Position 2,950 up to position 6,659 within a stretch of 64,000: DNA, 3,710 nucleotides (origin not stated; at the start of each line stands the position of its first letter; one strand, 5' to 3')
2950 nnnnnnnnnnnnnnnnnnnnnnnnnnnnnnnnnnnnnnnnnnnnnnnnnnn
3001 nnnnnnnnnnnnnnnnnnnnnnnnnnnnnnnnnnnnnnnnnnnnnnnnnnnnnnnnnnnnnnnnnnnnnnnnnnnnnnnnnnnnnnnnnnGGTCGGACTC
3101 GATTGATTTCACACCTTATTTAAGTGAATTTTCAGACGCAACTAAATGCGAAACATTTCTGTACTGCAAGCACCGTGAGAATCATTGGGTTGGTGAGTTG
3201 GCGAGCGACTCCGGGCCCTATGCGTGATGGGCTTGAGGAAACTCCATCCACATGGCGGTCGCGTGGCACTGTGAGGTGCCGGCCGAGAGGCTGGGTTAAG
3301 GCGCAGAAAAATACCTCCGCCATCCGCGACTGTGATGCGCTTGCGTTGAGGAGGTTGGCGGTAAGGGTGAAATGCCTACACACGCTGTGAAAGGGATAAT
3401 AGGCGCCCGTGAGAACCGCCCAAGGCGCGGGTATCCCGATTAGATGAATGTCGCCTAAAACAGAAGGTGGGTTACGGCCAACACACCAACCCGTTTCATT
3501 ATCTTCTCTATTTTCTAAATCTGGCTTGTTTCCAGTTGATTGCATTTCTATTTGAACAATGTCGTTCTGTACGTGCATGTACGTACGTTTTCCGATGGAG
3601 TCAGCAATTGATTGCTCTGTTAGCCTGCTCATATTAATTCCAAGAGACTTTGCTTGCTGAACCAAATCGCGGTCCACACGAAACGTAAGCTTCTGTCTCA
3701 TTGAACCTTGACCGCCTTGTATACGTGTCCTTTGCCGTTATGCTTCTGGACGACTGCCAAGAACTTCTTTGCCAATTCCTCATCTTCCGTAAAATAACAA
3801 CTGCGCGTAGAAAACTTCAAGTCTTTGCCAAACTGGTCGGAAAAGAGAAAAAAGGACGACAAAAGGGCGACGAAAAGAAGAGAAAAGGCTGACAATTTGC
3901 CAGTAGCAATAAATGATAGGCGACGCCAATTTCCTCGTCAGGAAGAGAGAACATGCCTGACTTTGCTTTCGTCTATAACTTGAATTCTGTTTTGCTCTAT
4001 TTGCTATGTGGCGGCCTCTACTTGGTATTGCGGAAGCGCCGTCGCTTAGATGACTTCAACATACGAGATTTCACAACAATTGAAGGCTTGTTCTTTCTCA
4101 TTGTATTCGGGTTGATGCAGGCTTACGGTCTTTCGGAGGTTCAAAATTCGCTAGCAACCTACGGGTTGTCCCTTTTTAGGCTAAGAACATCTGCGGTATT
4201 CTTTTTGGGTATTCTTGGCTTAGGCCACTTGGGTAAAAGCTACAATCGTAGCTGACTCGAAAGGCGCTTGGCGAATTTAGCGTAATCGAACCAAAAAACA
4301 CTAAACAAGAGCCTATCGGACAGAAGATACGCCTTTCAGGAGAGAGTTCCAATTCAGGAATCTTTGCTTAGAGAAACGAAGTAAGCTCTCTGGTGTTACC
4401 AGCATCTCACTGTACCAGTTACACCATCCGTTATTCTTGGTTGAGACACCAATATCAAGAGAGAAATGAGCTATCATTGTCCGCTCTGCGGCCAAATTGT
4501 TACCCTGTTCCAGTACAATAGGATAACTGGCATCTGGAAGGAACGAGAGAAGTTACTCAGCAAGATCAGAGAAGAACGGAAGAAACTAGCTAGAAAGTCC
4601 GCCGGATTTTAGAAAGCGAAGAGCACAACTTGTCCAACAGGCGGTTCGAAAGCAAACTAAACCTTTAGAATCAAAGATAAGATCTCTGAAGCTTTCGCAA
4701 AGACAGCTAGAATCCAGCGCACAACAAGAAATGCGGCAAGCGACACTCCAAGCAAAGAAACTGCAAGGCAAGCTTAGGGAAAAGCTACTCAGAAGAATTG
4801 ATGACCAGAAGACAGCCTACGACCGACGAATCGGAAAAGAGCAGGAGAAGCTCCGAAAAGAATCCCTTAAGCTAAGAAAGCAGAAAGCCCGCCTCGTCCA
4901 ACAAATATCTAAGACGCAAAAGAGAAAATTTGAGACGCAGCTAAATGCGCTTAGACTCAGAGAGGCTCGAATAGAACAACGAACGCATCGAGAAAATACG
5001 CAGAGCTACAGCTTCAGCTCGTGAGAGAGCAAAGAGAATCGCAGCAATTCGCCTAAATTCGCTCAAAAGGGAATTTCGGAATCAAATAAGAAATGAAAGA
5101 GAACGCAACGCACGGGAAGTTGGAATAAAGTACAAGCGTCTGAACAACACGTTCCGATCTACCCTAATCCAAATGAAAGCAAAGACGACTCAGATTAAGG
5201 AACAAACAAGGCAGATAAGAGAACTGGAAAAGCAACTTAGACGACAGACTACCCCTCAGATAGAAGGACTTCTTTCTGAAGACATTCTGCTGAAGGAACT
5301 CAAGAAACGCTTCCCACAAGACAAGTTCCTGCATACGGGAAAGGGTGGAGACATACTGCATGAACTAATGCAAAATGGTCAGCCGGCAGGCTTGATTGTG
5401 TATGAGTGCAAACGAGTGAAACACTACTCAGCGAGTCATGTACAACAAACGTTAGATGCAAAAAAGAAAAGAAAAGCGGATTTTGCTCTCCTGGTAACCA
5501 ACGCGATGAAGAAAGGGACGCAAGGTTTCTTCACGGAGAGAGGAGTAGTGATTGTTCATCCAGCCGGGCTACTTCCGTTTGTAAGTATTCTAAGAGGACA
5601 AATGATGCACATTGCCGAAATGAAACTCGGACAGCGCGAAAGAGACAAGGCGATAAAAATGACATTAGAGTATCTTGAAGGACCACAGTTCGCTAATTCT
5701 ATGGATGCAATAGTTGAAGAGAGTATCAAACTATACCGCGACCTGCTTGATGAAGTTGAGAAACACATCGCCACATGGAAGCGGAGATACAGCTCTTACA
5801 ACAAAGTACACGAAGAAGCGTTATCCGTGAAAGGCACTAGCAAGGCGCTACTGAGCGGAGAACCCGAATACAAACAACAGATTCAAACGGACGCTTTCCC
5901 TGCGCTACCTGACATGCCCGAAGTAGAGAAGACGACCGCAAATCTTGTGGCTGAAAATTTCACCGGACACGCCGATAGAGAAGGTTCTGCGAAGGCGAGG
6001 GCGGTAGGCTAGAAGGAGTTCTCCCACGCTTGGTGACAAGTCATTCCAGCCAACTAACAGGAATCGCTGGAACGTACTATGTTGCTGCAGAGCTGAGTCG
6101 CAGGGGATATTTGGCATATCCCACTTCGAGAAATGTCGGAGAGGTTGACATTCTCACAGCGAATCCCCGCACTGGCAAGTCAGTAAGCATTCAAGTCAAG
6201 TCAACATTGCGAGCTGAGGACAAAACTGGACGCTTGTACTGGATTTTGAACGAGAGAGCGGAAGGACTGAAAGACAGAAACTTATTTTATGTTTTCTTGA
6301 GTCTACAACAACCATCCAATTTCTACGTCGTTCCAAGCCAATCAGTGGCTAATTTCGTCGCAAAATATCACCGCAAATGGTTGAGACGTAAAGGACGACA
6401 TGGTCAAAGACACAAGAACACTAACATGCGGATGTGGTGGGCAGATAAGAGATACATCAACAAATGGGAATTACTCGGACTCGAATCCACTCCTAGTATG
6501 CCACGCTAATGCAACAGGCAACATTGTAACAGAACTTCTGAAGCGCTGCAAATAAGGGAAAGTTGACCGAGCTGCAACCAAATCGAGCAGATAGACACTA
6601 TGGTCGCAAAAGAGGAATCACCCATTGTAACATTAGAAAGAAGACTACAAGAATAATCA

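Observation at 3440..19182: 15.7-kb integrated element bounded by perfect 61-bp direct repeats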

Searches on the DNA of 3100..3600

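Call 54: search_rna_families(source=window, start=3100, end=3600, threshold=gathering, show_alignments=1)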
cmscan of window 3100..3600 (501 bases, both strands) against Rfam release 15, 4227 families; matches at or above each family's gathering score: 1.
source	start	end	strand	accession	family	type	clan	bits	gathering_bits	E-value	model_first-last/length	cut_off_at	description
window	3193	3486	+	RF00373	RNaseP_arch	Gene; ribozyme;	CL00002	168.6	84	2.5e-50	1-288/288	no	Archaeal RNase P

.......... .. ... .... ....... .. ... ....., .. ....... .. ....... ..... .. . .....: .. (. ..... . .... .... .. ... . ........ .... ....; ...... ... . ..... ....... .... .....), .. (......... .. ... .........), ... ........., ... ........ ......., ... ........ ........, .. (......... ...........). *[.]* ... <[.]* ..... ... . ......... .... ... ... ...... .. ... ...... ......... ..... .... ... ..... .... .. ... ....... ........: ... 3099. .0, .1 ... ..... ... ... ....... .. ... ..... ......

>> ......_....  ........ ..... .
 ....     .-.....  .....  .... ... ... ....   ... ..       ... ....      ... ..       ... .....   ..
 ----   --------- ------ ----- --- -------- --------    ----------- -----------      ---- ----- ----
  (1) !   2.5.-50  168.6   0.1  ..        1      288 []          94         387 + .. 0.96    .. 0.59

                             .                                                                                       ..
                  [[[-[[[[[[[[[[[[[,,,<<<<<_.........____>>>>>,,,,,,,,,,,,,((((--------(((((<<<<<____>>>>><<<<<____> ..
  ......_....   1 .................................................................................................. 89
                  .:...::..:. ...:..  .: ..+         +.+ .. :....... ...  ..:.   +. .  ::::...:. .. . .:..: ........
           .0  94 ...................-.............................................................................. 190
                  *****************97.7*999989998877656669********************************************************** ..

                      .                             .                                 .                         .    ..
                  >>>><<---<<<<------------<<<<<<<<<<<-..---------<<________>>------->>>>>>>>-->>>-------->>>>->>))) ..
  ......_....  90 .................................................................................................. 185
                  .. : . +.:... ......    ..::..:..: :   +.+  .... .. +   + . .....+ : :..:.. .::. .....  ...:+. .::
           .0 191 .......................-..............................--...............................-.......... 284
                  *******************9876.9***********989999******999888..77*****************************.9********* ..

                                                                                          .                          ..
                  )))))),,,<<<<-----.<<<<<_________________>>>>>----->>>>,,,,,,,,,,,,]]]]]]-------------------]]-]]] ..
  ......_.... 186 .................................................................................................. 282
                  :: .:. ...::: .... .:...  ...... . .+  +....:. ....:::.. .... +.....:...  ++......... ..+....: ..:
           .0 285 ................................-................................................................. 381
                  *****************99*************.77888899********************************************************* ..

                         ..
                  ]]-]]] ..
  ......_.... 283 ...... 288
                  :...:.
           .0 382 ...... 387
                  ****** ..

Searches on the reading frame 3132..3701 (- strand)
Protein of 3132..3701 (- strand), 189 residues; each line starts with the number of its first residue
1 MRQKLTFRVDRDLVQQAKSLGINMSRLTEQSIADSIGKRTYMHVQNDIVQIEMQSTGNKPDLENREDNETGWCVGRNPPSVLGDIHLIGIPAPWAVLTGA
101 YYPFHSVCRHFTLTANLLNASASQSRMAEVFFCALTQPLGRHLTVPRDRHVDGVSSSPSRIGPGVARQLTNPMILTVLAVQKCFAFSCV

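Call 108: find_homologous_proteins(query=window:3132-3701:-, max_evalue=0.001)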
Query window:3132-3701:- (189 aa): 43 proteins with E <= 0.001 among 122 candidates.
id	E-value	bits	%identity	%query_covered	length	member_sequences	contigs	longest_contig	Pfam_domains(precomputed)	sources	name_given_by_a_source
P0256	1.7e-123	427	100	100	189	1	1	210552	PF07362.19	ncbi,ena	-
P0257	7.4e-55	203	80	65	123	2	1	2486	PF07362.19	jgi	-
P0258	1.0e-51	193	76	60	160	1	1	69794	PF07362.19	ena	-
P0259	1.6e-50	189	74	65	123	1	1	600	PF07362.19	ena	-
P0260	4.8e-50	188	71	71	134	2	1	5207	PF07362.19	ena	-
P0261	3.9e-48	181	70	71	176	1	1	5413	PF07362.19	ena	-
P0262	9.9e-46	174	57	92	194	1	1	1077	PF07362.19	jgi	-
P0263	1.3e-44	170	73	61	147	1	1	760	-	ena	-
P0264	1.4e-43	167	63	71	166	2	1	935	PF07362.19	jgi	-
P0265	5.9e-43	165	60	77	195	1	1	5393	PF07362.19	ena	-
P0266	2.7e-42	162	62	71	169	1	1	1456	-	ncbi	-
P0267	1.0e-39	154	55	77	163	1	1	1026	PF07362.19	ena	-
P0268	3.2e-39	152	60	71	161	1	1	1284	PF07362.19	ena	-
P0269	3.5e-38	149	60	71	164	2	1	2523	PF07362.19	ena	-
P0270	2.5e-37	146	63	65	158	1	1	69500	-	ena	-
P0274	4.6e-34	136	64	55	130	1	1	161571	PF07362.19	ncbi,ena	-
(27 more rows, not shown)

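Call 110: list_cluster_members(proteins=[P0256, P0274, P0266, P0258])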
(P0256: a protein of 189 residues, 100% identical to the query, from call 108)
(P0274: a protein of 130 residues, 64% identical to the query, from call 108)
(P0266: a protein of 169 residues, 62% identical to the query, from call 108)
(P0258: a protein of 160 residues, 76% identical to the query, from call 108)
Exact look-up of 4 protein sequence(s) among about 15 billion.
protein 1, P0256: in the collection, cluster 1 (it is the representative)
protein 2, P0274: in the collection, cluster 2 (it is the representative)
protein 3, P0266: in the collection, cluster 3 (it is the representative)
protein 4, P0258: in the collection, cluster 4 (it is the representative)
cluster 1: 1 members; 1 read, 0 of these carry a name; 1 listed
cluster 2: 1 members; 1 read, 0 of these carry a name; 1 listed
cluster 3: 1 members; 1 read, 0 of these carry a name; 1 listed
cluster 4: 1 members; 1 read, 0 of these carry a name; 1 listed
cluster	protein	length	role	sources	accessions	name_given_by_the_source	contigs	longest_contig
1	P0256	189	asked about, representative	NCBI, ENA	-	-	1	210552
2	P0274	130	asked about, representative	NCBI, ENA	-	-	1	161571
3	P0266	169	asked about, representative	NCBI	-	-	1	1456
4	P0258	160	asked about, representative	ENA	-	-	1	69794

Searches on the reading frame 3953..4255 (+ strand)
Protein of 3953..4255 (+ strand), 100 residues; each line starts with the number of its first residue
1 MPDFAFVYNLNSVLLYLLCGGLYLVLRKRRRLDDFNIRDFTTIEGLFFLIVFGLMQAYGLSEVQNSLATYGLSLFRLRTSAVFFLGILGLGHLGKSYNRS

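Call 12: search_protein_families(library=pfam, max_evalue=0.01, proteins=[window:3953-4255:+])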
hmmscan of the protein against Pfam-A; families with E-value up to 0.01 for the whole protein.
window:3953-4255:+ (100 aa): 0 families

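Call 51: search_protein_families(library=ncbifam, max_evalue=0.01, proteins=[window:3953-4255:+])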
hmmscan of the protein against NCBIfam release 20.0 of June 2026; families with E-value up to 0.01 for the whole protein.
window:3953-4255:+ (100 aa): 0 families

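Call 52: search_protein_families(library=phrogs, max_evalue=0.01, proteins=[window:3953-4255:+])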
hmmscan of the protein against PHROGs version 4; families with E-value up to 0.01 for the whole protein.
window:3953-4255:+ (100 aa): 1 family
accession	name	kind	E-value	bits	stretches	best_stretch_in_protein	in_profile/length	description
phrog_26721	-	unknown function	0.0065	17.9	0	8-56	10-58/68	-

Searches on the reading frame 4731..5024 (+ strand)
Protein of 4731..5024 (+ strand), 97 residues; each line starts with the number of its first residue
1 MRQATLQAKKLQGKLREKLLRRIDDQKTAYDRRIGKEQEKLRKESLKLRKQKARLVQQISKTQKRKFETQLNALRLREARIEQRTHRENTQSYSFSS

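Call 12: search_protein_families(library=pfam, max_evalue=0.01, proteins=[window:4731-5024:+])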
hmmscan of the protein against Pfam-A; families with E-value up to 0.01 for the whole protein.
window:4731-5024:+ (97 aa): 0 families

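Call 51: search_protein_families(library=ncbifam, max_evalue=0.01, proteins=[window:4731-5024:+])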
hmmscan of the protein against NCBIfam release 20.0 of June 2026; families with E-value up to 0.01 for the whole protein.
window:4731-5024:+ (97 aa): 0 families

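Call 52: search_protein_families(library=phrogs, max_evalue=0.01, proteins=[window:4731-5024:+])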
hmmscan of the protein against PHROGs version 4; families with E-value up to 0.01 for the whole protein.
window:4731-5024:+ (97 aa): 1 family
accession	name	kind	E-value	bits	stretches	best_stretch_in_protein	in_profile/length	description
phrog_3671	-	unknown function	0.004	18.3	1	24-72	38-86/87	-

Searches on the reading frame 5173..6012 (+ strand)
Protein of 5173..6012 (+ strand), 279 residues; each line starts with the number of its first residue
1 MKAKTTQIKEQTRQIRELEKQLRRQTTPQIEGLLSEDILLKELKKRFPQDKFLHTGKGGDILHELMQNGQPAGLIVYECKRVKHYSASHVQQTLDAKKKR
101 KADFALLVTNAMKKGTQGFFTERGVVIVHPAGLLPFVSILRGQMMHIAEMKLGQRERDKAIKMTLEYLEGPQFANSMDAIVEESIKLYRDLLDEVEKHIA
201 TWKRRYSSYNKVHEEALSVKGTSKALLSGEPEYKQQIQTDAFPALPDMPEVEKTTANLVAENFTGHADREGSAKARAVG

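Call 12: search_protein_families(library=pfam, max_evalue=0.01, proteins=[window:5173-6012:+])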
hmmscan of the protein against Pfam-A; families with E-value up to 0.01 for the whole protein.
window:5173-6012:+ (279 aa): 1 family
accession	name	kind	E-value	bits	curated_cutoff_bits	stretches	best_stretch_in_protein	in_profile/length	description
PF09903.14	DUF2130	-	6e-27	95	26.7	1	2-219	6-239/255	Uncharacterized protein conserved in bacteria (DUF2130)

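Call 51: search_protein_families(library=ncbifam, max_evalue=0.01, proteins=[window:5173-6012:+])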
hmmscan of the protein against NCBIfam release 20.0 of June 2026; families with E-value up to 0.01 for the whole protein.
window:5173-6012:+ (279 aa): 0 families

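Call 52: search_protein_families(library=phrogs, max_evalue=0.01, proteins=[window:5173-6012:+])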
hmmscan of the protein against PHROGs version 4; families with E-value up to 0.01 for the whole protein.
window:5173-6012:+ (279 aa): 0 families

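Call 78: search_protein_families(library=padloc, max_evalue=0.001, proteins=[window:5173-6012:+])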
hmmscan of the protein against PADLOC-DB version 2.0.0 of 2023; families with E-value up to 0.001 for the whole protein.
window:5173-6012:+ (279 aa): 0 families

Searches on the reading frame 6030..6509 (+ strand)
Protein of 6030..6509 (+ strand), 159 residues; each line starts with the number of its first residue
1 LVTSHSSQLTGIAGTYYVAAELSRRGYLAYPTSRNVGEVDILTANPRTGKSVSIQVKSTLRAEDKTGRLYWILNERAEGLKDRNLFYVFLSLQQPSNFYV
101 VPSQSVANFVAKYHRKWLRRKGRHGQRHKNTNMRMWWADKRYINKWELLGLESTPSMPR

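Call 12: search_protein_families(library=pfam, max_evalue=0.01, proteins=[window:6030-6509:+])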
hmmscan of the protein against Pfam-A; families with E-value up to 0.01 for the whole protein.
window:6030-6509:+ (159 aa): 0 families

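Call 51: search_protein_families(library=ncbifam, max_evalue=0.01, proteins=[window:6030-6509:+])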
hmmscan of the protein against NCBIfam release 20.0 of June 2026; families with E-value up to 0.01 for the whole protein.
window:6030-6509:+ (159 aa): 1 family
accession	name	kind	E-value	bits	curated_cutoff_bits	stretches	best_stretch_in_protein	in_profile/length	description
NF005257.0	PRK06762.3-2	equivalog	0.0022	17.7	202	1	111-144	107-140/170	hypothetical protein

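Call 52: search_protein_families(library=phrogs, max_evalue=0.01, proteins=[window:6030-6509:+])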
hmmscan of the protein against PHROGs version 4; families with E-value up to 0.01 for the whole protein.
window:6030-6509:+ (159 aa): 2 families
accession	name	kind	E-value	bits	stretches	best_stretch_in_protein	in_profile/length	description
phrog_29029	-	unknown function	5.6e-09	37.1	1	5-117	7-120/147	-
phrog_5018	-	unknown function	0.0011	20.1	1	5-106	2-103/134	-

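Call 78: search_protein_families(library=padloc, max_evalue=0.001, proteins=[window:6030-6509:+])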
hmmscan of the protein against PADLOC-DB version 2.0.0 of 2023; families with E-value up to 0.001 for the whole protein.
window:6030-6509:+ (159 aa): 0 families
